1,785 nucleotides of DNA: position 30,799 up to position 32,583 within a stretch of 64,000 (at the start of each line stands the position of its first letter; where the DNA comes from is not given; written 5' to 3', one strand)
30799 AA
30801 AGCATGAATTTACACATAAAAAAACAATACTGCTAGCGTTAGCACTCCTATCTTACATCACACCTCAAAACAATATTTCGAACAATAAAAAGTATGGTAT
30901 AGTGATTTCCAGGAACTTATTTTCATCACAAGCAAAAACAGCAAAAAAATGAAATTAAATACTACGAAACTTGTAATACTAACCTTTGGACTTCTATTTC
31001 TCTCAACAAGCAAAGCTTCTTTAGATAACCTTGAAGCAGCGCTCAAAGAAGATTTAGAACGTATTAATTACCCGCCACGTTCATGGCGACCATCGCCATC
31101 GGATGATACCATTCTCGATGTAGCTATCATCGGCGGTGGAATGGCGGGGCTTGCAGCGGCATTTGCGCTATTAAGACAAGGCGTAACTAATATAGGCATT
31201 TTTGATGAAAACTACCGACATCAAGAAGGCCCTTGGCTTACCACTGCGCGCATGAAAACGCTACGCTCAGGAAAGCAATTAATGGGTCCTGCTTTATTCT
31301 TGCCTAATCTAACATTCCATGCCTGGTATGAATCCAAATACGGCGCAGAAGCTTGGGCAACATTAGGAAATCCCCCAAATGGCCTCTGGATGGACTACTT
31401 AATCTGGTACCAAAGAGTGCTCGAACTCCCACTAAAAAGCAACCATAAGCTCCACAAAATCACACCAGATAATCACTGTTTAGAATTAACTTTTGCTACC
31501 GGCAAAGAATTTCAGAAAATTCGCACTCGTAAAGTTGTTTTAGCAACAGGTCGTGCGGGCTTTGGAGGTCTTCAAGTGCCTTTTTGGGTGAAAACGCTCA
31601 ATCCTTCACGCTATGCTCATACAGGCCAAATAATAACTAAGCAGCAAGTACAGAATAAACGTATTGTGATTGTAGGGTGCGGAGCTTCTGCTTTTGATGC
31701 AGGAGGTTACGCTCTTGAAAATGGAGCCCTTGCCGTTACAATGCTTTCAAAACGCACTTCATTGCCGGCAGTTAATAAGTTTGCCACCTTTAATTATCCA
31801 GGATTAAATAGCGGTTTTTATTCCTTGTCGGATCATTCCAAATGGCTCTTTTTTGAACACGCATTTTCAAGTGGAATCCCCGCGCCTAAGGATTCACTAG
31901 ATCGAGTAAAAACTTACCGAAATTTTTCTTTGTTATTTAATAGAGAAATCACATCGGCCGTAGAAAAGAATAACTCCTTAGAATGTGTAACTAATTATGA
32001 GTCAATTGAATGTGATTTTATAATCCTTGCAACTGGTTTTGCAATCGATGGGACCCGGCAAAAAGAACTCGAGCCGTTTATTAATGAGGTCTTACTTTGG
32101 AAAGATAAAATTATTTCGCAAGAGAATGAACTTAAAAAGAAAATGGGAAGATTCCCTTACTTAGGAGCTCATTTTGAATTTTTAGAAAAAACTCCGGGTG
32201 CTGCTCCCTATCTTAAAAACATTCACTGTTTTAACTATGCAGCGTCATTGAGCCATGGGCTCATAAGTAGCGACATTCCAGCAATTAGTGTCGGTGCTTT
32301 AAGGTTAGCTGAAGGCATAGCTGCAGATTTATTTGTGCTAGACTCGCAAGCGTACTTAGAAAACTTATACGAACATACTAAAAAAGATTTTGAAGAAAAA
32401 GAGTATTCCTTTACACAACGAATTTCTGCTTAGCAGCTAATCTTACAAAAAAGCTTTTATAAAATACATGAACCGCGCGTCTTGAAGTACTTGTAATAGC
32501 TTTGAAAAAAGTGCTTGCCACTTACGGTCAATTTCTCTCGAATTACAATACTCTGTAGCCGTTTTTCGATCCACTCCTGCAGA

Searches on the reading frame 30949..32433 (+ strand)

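Call 5: search_protein_families(library=pfam, proteins=[window:30949-32433:+], max_evalue=0.001)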
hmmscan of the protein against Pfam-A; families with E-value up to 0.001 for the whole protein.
window:30949-32433:+ (494 aa): 8 families
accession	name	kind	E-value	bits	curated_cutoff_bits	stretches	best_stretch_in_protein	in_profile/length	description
PF07992.20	Pyr_redox_2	-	3.7e-15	56.5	26.1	1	57-272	2-177/291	Pyridine nucleotide-disulphide oxidoreductase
PF13738.12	Pyr_redox_3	-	9.7e-14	51.7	30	1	60-271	2-198/305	Pyridine nucleotide-disulphide oxidoreductase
PF13454.12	NAD_binding_9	-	1.3e-11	45.2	21.8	1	59-202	1-154/155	FAD-NAD(P)-binding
PF13434.12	Lys_Orn_oxgnase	-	8.9e-11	41.9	21.3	1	148-273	98-226/339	L-lysine 6-monooxygenase/L-ornithine 5-monooxygenase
PF01266.30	DAO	-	2.6e-06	27.7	27.9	1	57-87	1-30/353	FAD dependent oxidoreductase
PF00890.30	FAD_binding_2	-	0.00016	21.4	20.4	1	57-79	1-23/414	FAD binding domain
PF03486.20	HI0933_like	-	0.00035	20.5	50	0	57-88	2-32/244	HI0933-like protein Rossmann domain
PF13450.12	NAD_binding_8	-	0.00058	20.5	21.9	0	60-87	1-27/68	NAD(P)-binding Rossmann-like domain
